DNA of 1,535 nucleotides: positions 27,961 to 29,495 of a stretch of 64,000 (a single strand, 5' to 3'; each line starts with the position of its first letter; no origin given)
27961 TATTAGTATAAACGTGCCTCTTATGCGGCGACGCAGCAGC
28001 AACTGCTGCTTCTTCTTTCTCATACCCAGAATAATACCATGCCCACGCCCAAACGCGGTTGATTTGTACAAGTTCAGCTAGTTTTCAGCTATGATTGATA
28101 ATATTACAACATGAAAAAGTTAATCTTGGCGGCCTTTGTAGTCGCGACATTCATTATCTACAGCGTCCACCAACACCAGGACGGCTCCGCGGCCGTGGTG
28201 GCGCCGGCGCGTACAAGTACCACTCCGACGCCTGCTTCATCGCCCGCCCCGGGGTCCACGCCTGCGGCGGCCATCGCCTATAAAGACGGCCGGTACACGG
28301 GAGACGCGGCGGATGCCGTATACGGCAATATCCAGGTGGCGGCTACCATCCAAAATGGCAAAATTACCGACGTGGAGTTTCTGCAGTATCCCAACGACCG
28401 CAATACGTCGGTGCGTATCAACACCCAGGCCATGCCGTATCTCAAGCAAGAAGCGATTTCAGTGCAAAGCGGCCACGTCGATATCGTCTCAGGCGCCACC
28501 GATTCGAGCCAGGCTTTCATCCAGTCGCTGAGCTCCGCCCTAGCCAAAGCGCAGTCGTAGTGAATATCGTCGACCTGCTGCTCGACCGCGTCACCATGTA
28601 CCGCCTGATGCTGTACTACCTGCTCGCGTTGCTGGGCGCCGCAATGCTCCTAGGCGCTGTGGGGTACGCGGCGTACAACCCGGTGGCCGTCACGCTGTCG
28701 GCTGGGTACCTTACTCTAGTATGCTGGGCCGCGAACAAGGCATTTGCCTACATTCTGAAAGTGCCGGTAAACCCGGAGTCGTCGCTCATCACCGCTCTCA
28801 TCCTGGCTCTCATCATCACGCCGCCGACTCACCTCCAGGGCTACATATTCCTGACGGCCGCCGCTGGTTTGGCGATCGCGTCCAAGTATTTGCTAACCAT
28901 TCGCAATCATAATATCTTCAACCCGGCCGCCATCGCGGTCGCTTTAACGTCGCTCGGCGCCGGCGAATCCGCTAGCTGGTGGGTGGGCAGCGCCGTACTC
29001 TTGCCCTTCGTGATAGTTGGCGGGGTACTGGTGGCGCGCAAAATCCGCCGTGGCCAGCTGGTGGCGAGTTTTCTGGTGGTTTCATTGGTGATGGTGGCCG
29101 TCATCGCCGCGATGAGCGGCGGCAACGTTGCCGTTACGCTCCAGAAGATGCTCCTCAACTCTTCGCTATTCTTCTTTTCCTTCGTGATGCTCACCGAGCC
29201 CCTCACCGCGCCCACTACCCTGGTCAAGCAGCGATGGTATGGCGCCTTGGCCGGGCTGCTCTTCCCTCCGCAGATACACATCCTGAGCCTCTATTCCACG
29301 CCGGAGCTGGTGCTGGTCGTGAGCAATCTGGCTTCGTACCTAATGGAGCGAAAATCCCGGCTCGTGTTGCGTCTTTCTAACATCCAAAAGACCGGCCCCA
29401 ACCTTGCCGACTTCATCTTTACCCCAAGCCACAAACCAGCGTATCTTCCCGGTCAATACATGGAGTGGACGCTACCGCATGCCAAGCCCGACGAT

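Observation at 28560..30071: Fusion of an NqrB/RnfD-like membrane domain (HNIFNPA) to a ferredoxin-reductase-type FAD/NAD(P)H module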

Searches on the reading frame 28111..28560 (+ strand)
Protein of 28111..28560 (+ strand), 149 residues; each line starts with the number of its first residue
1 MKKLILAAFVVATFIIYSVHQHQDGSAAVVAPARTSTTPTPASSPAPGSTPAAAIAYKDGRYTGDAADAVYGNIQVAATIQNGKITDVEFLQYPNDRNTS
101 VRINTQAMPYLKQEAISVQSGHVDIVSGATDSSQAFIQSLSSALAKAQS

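Call 3: search_protein_families(library=pfam, proteins=[window:28111-28560:+], max_evalue=0.1)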
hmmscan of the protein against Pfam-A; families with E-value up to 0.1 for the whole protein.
window:28111-28560:+ (149 aa): 1 family
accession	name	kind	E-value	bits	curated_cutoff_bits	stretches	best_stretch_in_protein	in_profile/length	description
PF04205.19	FMN_bind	-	2.4e-09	38.1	22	1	72-144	4-76/77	FMN-binding domain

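Call 4: search_protein_families(library=ncbifam, proteins=[window:28111-28560:+], max_evalue=0.1)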
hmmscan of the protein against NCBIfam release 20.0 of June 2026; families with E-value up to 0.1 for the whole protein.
window:28111-28560:+ (149 aa): 5 families
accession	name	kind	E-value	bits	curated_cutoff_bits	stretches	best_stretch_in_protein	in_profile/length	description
NF041941.1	lipo_FMN_PplA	exception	1.9e-05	24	325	1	52-137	53-154/302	extracellular electron transfer flavoprotein PplA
NF041840.1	rnfG_Methano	equivalog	0.0011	18.6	230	1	111-145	148-182/189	Rnf electron transport complex subunit RnfG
TIGR01947.1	rnfG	subfamily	0.0039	17.3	102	1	110-145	148-183/187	RnfABCDGE type electron transport complex subunit G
TIGR03593.1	yidC_nterm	equivalog_domain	0.014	15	58.25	1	4-99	5-108/363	membrane protein insertase YidC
NF045876.1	RnfG_DVU2794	exception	0.026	14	205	1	112-144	144-176/190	RnfABCDGE type electron transport complex subunit G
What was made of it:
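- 28111..28560 (+): FMN_bind subunit (NqrC/RnfG-like), 149 aa. It has an N-in signal-anchor helix (residues ~1-22), a Pro/Thr/Ser/Ala-rich linker and an FMN-binding domain. Pfam PF04205 E 2.4e-9 (call 3); weak NCBIfam hits to PplA and RnfG (call 4).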

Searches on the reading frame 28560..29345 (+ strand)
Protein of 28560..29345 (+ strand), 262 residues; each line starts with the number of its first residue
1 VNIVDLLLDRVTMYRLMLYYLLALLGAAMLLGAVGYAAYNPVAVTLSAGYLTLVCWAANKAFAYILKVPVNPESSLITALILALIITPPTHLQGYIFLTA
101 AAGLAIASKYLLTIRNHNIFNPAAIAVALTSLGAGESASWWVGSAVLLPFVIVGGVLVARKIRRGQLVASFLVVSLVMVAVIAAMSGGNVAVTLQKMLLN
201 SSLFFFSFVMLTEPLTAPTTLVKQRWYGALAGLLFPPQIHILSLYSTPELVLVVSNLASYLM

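Call 19: search_solved_structures(query=A2, max_evalue=10, show_alignments=4)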
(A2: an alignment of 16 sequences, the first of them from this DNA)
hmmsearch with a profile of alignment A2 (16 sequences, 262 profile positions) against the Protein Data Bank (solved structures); distinct sequences matched with E-value up to 10: 1.
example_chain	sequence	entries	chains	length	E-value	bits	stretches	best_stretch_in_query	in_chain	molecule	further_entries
8ahx_D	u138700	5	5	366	0.00045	23.1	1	150-235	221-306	Ion-translocating oxidoreductase complex subunit D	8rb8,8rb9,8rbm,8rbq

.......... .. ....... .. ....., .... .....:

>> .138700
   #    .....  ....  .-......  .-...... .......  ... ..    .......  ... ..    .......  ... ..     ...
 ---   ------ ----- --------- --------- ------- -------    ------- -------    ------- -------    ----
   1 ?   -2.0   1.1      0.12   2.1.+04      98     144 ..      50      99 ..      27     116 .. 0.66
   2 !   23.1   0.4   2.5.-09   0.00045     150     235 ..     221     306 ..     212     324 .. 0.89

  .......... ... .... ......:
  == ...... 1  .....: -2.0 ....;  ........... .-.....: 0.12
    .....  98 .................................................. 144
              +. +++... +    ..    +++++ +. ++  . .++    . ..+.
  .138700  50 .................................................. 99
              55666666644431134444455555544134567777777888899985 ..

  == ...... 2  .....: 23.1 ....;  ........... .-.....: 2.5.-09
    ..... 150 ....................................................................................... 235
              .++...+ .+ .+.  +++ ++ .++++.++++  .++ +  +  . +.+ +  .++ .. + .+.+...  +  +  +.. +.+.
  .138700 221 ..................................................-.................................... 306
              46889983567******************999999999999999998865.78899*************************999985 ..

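Call 37: predict_structure(alignment_id=A2)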
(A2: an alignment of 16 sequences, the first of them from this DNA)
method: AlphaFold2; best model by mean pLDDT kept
length: 262 residues; sequences in the alignment: 16
mean_pLDDT: 79.1   pTM: 0.77
mean pLDDT of the five models: 79.1, 78.4, 73.8, 72.5, 71.1
residues with pLDDT >= 90: 12; 70-90: 204; 50-70: 40; < 50: 6
segments of 3 or more residues with pLDDT < 50: 239-241
pLDDT, mean of each block of 10 residues (from residue 1): 65 82 89 83 88 90 83 81 85 83 84 68 74 68 80 85 84 88 84 82 80 72 83 68 56 71 68
secondary structure, 60 per line:
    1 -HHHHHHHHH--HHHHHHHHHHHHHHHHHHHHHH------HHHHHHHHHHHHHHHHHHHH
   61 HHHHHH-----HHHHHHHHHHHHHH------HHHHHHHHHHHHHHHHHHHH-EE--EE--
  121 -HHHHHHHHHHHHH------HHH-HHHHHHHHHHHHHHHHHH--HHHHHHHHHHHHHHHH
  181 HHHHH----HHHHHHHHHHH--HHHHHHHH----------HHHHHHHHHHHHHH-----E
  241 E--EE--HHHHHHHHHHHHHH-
elements in order: H2-10 H13-34 H41-66 H72-85 H92-111 H122-134 H145-162 H165-185 H190-200 H203-210 H221-234 H248-261

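Call 69: search_protein_representatives(protein=window:28560-29345:+)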
Query: 262 residues. Proteins with E-value up to 0.001 (for the whole library): 1581; up to 1e-10: 767; up to 1e-30: 294. The best 150 are listed.
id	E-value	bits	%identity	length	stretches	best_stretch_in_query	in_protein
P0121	1.4e-79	283.6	55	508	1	4-261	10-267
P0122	2.3e-76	273.0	53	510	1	4-260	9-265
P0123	2.6e-75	269.6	53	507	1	3-261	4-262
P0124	2.3e-69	250.1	50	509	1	1-261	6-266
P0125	1.1e-66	241.4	49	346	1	4-261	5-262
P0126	3.6e-65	236.4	48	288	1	2-261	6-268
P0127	4.1e-65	236.2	48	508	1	1-261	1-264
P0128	1.3e-63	231.3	49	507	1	3-260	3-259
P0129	2.5e-63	230.4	49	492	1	1-261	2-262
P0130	1.1e-61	225.0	48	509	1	3-260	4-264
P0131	6.5e-61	222.5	45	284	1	3-261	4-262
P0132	4.8e-58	213.1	43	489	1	2-261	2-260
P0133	2.4e-57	210.8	54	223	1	1-211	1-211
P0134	3.8e-57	210.2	50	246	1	2-232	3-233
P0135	1.4e-56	208.3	48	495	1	2-261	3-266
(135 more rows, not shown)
